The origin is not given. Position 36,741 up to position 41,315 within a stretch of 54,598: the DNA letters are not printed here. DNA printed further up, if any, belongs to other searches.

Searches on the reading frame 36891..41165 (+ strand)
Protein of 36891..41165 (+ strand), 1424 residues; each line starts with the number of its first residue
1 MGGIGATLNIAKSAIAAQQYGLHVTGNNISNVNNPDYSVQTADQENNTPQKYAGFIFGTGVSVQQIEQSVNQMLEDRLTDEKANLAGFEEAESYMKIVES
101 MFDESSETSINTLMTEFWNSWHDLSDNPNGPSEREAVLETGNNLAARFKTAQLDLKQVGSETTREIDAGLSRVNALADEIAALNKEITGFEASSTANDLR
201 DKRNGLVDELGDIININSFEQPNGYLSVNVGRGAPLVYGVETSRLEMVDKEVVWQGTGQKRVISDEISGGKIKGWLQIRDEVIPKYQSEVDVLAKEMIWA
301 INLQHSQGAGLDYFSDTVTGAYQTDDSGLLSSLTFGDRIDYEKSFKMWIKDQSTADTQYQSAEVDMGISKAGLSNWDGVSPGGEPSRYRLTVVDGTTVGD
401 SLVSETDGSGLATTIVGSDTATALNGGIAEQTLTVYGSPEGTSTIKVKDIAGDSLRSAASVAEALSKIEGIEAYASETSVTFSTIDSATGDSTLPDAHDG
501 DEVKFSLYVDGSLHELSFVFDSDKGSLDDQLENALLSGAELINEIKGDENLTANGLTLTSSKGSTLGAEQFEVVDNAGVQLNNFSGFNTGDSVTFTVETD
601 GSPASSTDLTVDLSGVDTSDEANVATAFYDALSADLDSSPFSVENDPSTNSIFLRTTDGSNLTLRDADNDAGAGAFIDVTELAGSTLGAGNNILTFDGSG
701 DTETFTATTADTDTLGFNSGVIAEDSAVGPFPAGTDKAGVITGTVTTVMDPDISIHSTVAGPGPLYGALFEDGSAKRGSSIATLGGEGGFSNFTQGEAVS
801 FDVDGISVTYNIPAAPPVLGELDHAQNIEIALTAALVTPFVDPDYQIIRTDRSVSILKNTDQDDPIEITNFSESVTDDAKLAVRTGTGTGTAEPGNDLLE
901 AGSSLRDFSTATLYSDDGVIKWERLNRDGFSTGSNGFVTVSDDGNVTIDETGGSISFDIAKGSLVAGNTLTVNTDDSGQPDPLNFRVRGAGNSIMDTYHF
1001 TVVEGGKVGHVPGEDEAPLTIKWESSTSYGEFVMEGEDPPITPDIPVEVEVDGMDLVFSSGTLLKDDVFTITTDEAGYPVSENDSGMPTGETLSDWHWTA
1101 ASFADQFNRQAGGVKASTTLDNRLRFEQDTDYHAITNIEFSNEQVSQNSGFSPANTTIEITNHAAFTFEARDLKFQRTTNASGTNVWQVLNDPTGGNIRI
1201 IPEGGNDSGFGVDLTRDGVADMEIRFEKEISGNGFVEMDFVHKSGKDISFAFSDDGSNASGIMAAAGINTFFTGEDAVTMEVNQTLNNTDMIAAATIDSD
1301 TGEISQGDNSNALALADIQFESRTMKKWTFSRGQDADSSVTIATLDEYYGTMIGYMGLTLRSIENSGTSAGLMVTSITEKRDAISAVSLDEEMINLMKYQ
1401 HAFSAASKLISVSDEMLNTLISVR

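Call 6: search_protein_families(library=pfam, proteins=[window:36891-41165:+], max_evalue=0.01)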
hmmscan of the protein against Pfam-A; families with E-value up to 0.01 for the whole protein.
window:36891-41165:+ (1424 aa): 3 families
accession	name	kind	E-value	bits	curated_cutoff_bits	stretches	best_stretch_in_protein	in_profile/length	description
PF22638.1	FlgK_D1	-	6.3e-55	186.7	28.6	1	97-312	3-225/233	Flagellar hook-associated protein FlgK helical domain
PF06429.18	Flg_bbr_C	-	1.7e-11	43.9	23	1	1385-1422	8-45/46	Flagellar basal body rod FlgEFG protein C-terminal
PF00460.25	Flg_bb_rod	-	0.0043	17.4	20.7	0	8-33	1-26/31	Flagella basal body rod protein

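Call 7: search_protein_families(library=ncbifam, proteins=[window:36891-41165:+], max_evalue=0.01)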
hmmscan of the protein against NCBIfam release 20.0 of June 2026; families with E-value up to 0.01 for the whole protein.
window:36891-41165:+ (1424 aa): 7 families
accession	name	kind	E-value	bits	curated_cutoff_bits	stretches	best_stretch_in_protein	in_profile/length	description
TIGR02492.1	flgK_ends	equivalog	3.1e-97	326.6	170.75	2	7-346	2-353/437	flagellar hook-associated protein FlgK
TIGR02488.1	flgG_G_neg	equivalog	2.1e-07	30.7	252.75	1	1377-1421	212-256/259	flagellar basal-body rod protein FlgG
NF009456.0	PRK12816.1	equivalog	7.9e-06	25.7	416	1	1376-1423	215-262/264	flagellar basal body rod protein FlgG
NF004241.1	PRK05682.1-5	equivalog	3.9e-05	22.9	469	1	1383-1422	404-443/446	flagellar hook protein FlgE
TIGR01395.1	FlgC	equivalog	0.001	19.4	102.1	0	7-42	3-34/137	flagellar basal body rod protein FlgC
NF009278.1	PRK12636.1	equivalog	0.0011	18.6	350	0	1382-1422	220-260/263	flagellar basal body rod protein FlgG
NF004238.1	PRK05682.1-1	equivalog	0.0077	15.6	400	1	1383-1424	373-414/414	flagellar hook protein FlgE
